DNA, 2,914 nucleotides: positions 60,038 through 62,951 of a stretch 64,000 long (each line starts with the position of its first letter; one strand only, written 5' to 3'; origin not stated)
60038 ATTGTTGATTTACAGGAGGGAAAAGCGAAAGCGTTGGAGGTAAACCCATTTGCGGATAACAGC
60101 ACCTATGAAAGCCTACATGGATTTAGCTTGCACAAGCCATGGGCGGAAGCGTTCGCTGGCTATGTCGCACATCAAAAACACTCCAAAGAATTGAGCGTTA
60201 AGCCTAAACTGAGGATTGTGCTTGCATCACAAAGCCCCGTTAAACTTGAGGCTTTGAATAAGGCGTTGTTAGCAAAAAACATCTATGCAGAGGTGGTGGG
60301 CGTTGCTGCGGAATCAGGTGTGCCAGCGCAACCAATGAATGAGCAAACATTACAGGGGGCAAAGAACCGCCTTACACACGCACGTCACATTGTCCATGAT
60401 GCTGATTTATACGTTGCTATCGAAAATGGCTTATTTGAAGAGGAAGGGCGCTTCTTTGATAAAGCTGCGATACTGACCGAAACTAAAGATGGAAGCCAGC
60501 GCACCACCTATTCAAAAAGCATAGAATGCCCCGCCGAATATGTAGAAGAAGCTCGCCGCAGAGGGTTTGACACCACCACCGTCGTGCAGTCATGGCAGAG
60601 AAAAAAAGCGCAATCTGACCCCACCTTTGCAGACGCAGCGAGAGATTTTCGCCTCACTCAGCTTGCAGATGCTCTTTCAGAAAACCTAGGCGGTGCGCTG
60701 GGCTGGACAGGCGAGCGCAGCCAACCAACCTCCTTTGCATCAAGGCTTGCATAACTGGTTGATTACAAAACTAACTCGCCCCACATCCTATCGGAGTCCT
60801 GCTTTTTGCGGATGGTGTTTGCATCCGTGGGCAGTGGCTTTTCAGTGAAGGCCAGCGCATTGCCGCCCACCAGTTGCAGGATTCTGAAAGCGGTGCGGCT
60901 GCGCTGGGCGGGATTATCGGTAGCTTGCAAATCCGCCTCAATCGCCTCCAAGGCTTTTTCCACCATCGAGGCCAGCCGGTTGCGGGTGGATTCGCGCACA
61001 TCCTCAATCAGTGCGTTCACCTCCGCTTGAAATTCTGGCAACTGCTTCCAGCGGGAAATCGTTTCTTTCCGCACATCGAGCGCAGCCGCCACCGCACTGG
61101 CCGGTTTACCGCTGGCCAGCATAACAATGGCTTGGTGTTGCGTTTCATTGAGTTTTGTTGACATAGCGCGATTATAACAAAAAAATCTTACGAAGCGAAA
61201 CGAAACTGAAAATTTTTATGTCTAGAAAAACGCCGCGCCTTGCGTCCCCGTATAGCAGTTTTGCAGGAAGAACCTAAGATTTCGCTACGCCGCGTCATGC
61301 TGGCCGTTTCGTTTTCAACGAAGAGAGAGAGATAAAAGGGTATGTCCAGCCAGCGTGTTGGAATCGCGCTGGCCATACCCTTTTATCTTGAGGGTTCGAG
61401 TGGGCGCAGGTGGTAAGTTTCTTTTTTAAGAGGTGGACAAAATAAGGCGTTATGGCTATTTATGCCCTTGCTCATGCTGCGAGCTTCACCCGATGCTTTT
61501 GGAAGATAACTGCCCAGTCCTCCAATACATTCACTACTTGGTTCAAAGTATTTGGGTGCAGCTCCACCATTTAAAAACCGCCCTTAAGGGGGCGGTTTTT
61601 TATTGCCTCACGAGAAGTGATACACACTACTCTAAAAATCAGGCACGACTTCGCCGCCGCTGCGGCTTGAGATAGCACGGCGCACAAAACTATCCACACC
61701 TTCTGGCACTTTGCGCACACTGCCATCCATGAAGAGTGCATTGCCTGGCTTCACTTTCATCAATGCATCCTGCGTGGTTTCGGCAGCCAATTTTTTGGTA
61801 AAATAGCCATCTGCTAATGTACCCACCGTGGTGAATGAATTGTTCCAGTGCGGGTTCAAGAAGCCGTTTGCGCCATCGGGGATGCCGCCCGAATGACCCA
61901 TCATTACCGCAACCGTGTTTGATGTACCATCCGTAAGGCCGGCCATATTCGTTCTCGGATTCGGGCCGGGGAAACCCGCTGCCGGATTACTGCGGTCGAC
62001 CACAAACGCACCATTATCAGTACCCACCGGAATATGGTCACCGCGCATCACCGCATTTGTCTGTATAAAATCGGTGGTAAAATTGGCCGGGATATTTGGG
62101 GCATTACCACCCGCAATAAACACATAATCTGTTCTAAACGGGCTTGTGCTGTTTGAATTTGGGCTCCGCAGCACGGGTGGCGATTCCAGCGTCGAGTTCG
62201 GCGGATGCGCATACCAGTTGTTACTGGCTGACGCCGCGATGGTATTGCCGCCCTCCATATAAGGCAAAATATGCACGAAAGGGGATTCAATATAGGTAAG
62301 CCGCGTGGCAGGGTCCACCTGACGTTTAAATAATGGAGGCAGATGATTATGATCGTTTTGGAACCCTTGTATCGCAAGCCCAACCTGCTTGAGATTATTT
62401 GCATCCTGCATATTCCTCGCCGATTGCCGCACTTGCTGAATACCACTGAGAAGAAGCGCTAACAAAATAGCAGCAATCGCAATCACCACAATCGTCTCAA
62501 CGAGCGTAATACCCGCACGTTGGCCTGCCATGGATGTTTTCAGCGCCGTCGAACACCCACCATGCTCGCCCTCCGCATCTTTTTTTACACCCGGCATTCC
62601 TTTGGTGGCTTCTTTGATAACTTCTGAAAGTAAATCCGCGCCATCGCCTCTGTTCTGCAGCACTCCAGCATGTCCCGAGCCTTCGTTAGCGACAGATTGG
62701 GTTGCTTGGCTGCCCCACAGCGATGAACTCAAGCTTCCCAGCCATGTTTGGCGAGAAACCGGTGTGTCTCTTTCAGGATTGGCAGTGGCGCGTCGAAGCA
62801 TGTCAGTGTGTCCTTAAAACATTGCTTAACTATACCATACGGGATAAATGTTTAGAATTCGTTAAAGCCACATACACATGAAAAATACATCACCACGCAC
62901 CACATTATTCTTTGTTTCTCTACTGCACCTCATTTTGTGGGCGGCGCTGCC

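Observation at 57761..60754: Island cargo operon: GT-B glycosyltransferase plus ATP-grasp::YjjX-NTPase fusion, candidate undescribed system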

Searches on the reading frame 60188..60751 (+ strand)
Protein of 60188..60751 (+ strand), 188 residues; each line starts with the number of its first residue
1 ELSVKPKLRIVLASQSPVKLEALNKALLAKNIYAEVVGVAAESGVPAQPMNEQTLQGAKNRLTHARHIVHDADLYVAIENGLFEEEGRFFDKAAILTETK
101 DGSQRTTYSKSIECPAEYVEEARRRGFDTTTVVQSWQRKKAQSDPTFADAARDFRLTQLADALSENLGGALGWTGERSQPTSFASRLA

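Call 62: find_related_loci(query=A5, collection=metagenome_contigs, flank=8000)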
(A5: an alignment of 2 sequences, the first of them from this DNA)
Query A5 (188 aa) in metagenome_contigs; peptide patterns used: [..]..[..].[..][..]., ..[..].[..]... (x = any residue, [..] = any of these).
355 stretches matched a pattern; 33 encode a relative of the query (tblastn E <= 1e-3); 33 distinct loci.
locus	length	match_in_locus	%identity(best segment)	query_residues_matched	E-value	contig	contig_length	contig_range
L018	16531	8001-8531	44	8-182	1e-38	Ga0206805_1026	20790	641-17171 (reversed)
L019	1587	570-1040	42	8-163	6e-34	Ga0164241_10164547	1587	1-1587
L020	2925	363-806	39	8-152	7e-27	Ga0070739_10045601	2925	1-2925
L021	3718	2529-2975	38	8-152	3e-22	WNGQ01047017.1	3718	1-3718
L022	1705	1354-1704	38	8-123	1e-18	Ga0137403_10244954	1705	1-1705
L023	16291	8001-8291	36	9-104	1e-15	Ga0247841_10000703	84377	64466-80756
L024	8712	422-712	36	9-104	1e-15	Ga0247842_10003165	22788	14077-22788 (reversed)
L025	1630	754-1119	31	10-126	1e-14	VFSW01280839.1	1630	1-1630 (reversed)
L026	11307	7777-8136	32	7-123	1e-13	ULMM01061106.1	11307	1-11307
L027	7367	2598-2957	32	7-123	1e-13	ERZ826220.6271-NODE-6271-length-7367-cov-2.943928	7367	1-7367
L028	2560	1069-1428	32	7-123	1e-13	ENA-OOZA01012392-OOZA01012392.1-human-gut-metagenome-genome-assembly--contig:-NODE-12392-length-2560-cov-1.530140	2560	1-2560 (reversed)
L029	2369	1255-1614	32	7-123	9e-14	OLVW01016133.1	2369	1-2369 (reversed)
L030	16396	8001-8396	30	1-126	4e-11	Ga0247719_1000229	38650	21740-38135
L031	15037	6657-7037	30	8-129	4e-9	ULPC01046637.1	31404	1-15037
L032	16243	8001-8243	38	7-82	8e-9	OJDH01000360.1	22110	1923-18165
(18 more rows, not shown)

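Call 63: find_related_loci(query=A5, collection=viral_contigs, flank=8000)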
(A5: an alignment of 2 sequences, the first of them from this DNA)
Query A5 (188 aa) in viral_contigs; peptide patterns used: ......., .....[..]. (x = any residue, [..] = any of these).
109 stretches matched a pattern, but none encodes a relative of the query by tblastn (E <= 1e-3).

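Call 66: search_protein_families(library=pfam, proteins=[L018:7033-8004:+, L018:8001-8558:+, L018:8555-10372:+, L018:10434-11015:+, L018:11016-11726:+, L018:4361-5044:+, L019:115-570:+, L019:1070-1585:+, L020:982-1758:+, L020:1898-2902:+], max_evalue=0.001)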
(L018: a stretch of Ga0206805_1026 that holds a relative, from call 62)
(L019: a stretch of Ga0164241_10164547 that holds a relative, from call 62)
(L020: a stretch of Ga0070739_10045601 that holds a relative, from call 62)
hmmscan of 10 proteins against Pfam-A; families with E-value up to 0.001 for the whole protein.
L018:7033-8004:+ (323 aa): 4 families
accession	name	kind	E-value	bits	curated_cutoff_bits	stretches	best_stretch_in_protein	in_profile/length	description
PF07728.20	AAA_5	-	4.5e-12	46.6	22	1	67-191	2-126/139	AAA domain (dynein-related subfamily)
PF12556.13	CobS_N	-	9.8e-05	22.4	22.2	1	10-40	4-34/34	Cobaltochelatase CobS subunit N terminal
PF07726.17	AAA_3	-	0.00059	20.2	27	0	67-211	2-129/131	ATPase family associated with various cellular activities (AAA)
PF08406.16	CbbQ_C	-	0.00066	20.3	20.6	0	234-293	7-65/85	CbbQ/NirQ/NorQ C-terminal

L018:8001-8558:+ (185 aa): 1 family
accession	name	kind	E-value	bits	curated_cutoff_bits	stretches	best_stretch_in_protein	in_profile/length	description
PF01931.24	NTPase_I-T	-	5e-21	75.7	25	1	6-115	1-111/162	Protein of unknown function DUF84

L018:8555-10372:+ (605 aa): 2 families
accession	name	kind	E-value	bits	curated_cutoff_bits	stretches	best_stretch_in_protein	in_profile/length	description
PF11775.14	CobT_C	-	4.6e-92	308.1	21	1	389-605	2-219/220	Cobalamin biosynthesis protein CobT VWA domain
PF06213.17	CobT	-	8.8e-31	107.9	26.1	1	7-255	1-243/276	Cobalamin biosynthesis protein CobT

L018:10434-11015:+ (193 aa): 2 families
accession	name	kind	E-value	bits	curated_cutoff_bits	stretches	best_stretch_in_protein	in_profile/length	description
PF04011.17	LemA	-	1.2e-59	200.8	26.2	1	35-193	1-149/149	LemA family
PF25474.1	TPR_TmcB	-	9.7e-05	22.7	27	1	23-76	57-110/125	TmcB, TPR repeats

L018:11016-11726:+ (236 aa): 1 family
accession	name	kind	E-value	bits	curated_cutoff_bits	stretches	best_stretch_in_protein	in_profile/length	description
PF04536.20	TPM_phosphatase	-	8.2e-42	142.6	22.1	1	31-154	1-124/125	TPM domain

L018:4361-5044:+ (227 aa): 9 families
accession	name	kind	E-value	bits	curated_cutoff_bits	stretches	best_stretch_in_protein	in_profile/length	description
PF13614.12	AAA_31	-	4.3e-23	82.6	27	2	3-55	2-54/177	AAA domain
PF09140.17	MipZ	-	4.5e-19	69.2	20.7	2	4-41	2-39/262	ATPase MipZ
PF01656.29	CbiA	-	5.3e-16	59.2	25.4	1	5-147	1-86/125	CobQ/CobB/MinD/ParA nucleotide binding domain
PF10609.15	ParA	-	3.6e-12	46.7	27.1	1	2-43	3-44/246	NUBPL iron-transfer P-loop NTPase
PF06564.18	CBP_BcsQ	-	5.1e-10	39.7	21.3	1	4-46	3-45/234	Cellulose biosynthesis protein BcsQ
PF07015.17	VirC1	-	7.9e-09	35.6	24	1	3-174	2-184/231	VirC1 protein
PF02374.21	ArsA_ATPase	-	4.3e-07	29.9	24.3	1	10-45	8-43/305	Anion-transporting ATPase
PF03308.22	MeaB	-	0.00012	21.7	23.1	1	12-43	42-73/273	Methylmalonyl Co-A mutase-associated GTPase MeaB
PF00009.33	GTP_EFTU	-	0.00055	20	26.5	0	14-147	14-134/188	Elongation factor Tu GTP binding domain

L019:115-570:+ (151 aa): 0 families

L019:1070-1585:+ (172 aa): 1 family
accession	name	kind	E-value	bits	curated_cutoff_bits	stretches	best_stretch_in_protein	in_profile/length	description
PF13528.12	Glyco_trans_1_3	-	1.3e-12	48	25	1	6-144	2-133/322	Glycosyl transferase family 1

L020:982-1758:+ (258 aa): 0 families

L020:1898-2902:+ (334 aa): 6 families
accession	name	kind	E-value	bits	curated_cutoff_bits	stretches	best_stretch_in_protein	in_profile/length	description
PF13614.12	AAA_31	-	3.1e-23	83.1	27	1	5-239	4-177/177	AAA domain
PF01656.29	CbiA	-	2.6e-17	63.4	25.4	1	7-292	3-123/125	CobQ/CobB/MinD/ParA nucleotide binding domain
PF10609.15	ParA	-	8.8e-09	35.6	27.1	1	4-46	5-48/246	NUBPL iron-transfer P-loop NTPase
PF09140.17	MipZ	-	4.5e-07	29.9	20.7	1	4-42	2-40/262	ATPase MipZ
PF00142.24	Fer4_NifH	-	3.4e-05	23.9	25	1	11-49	8-46/271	4Fe-4S iron sulfur cluster binding proteins, NifH/frxC family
PF07015.17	VirC1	-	0.00062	19.6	24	0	6-46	5-45/231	VirC1 protein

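Call 69: search_protein_families(library=pfam, proteins=[L019:115-570:+, L020:982-1758:+], max_evalue=0.05)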
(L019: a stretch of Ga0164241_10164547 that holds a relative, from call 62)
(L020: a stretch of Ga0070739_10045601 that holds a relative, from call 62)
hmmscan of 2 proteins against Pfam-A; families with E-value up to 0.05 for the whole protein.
L019:115-570:+ (151 aa): 0 families

L020:982-1758:+ (258 aa): 0 families

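Call 97: search_protein_families(library=ncbifam, proteins=[L019:1070-1585:+, L019:570-1073:+, L018:8001-8558:+], max_evalue=0.001)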
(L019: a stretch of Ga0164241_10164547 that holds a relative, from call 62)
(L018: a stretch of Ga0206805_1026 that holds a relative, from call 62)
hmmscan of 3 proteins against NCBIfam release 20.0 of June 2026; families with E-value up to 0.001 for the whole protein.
L019:1070-1585:+ (172 aa): 1 family
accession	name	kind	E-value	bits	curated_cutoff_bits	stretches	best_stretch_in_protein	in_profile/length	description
TIGR00661.1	MJ1255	subfamily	3e-11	43.2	195.9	1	6-165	1-148/321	MJ1255/VC2487 family glycosyltransferase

L019:570-1073:+ (167 aa): 5 families
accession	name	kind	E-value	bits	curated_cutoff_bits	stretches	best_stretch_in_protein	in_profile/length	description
TIGR00258.1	TIGR00258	equivalog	7.7e-21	74.9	117.1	1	6-131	2-123/168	inosine/xanthosine triphosphatase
NF003039.0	PRK03941.1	equivalog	3.7e-18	65.9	199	1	1-130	1-128/176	NTPase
NF003459.0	PRK05074.1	equivalog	1.3e-17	64.1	175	1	1-81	5-88/176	inosine/xanthosine triphosphatase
NF002250.0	PRK01170.1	subfamily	2.9e-10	40.1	489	1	1-119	150-267/322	bifunctional pantetheine-phosphate adenylyltransferase/NTP phosphatase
NF002850.0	PRK03114.1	equivalog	6.3e-10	38.9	199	1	1-112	1-109/169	DUF84 family protein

L018:8001-8558:+ (185 aa): 5 families
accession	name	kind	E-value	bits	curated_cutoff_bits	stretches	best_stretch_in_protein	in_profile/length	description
TIGR00258.1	TIGR00258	equivalog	1.2e-19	71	117.1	1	5-116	1-112/168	inosine/xanthosine triphosphatase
NF003039.0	PRK03941.1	equivalog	1.1e-17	64.3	199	1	1-116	1-118/176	NTPase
NF003459.0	PRK05074.1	equivalog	1.3e-16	60.8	175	1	1-74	5-82/176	inosine/xanthosine triphosphatase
NF002850.0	PRK03114.1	equivalog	4.4e-09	36.2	199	1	1-80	1-78/169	DUF84 family protein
NF002250.0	PRK01170.1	subfamily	4.5e-08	32.9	489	1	1-115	150-264/322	bifunctional pantetheine-phosphate adenylyltransferase/NTP phosphatase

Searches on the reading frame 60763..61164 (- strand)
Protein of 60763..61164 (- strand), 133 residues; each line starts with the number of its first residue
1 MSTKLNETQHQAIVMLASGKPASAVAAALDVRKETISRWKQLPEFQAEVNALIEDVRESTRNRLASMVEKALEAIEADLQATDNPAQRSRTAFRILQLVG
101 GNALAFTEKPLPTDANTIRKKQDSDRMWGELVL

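Call 4: search_protein_families(library=pfam, proteins=[window:60763-61164:-], max_evalue=0.01)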
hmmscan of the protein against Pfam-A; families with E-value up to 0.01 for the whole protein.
window:60763-61164:- (133 aa): 4 families
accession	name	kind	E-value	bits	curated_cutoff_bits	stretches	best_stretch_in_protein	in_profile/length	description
PF13022.12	HTH_Tnp_1_2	-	6.9e-06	26.6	27.9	1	4-81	7-88/122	Helix-turn-helix of insertion element transposase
PF13384.12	HTH_23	-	0.00086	19.5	24.6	1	10-41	8-39/50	Homeodomain-like domain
PF14549.12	P22_Cro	-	0.0056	16.9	30.2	0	23-47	13-38/60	DNA-binding transcriptional regulator Cro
PF02796.21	HTH_7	-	0.0057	17.2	23.8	0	4-36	5-38/45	Helix-turn-helix domain of resolvase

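Call 5: search_protein_families(library=ncbifam, proteins=[window:60763-61164:-], max_evalue=0.01)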
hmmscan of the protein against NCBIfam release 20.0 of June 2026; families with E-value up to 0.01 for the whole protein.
window:60763-61164:- (133 aa): 1 family
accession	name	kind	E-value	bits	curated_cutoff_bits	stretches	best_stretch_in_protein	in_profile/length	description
NF033545.0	transpos_IS630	equivalog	0.0027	17.2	100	1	10-64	2-55/299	IS630 family transposase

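Call 18: search_protein_families(library=padloc, proteins=[window:60763-61164:-], max_evalue=0.01)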
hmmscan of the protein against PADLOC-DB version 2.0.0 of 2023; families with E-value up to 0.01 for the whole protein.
window:60763-61164:- (133 aa): 0 families

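Call 19: search_protein_families(library=phrogs, proteins=[window:60763-61164:-], max_evalue=0.01)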
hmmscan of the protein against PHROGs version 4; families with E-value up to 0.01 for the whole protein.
window:60763-61164:- (133 aa): 9 families
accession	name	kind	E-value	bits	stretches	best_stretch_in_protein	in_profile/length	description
phrog_2538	-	head and packaging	6e-09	37.1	1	4-80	2-73/129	terminase small subunit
phrog_7344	-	head and packaging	3.7e-08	34.7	1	3-97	11-100/161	terminase small subunit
phrog_3746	-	head and packaging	5.5e-05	23.3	1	3-72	7-74/374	terminase large subunit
phrog_4494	-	unknown function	0.00018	23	1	11-77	10-78/109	-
phrog_664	-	DNA, RNA and nucleotide metabolism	0.00025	21.9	1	5-85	85-166/210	DNA binding protein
phrog_18995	-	head and packaging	0.00069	20.7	1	6-78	5-77/170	terminase small subunit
phrog_645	-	DNA, RNA and nucleotide metabolism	0.0028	18.8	1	5-85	23-97/196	Rnase E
phrog_3218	-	head and packaging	0.0063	17.3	1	4-46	18-60/152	terminase small subunit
phrog_24579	-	head and packaging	0.0071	17.3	1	5-72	14-80/126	terminase small subunit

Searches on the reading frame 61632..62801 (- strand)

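Call 4: search_protein_families(library=pfam, proteins=[window:61632-62801:-], max_evalue=0.01)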
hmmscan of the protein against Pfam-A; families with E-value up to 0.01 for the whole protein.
window:61632-62801:- (389 aa): 2 families
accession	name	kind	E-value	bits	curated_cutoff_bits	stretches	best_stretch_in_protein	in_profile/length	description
PF07596.16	SBP_bac_10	-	3e-20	73.8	23.3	1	122-300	1-172/268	Protein of unknown function (DUF1559)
PF07963.17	N_methyl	-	0.00058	19.8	21.2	1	95-118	4-27/27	Prokaryotic N-terminal methylation motif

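Call 5: search_protein_families(library=ncbifam, proteins=[window:61632-62801:-], max_evalue=0.01)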
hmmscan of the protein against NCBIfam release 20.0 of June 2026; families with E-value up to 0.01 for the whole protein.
window:61632-62801:- (389 aa): 8 families
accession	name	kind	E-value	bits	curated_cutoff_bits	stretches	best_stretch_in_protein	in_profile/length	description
NF007800.0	PRK10506.1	equivalog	3.4e-05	23.7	158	1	92-152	5-65/163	prepilin peptidase-dependent protein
TIGR02596.1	TIGR02596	subfamily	0.00021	21.4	70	1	99-145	2-49/196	Verru_Chthon cassette protein D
NF041013.1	T4P_ComGE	equivalog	0.0009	19.3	49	1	97-139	5-47/83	competence type IV pilus minor pilin ComGE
NF040999.1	pilin_ComGC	equivalog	0.0025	18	75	1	96-155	2-61/84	competence type IV pilus major pilin ComGC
TIGR01710.1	typeII_sec_gspG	equivalog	0.0038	17.2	88.85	1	97-155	2-60/134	type II secretion system major pseudopilin GspG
NF047828.1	T3SSXpsI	equivalog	0.006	16.6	150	0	97-147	3-50/132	type II secretion system protein XpsI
TIGR02598.1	TIGR02598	subfamily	0.0076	16.4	51.4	0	97-141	1-49/151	Verru_Chthon cassette protein B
TIGR04294.2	pre_pil_HX9DG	domain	0.0077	16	19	0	354-365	10-21/22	H-X9-DG-CTERM domain-containing protein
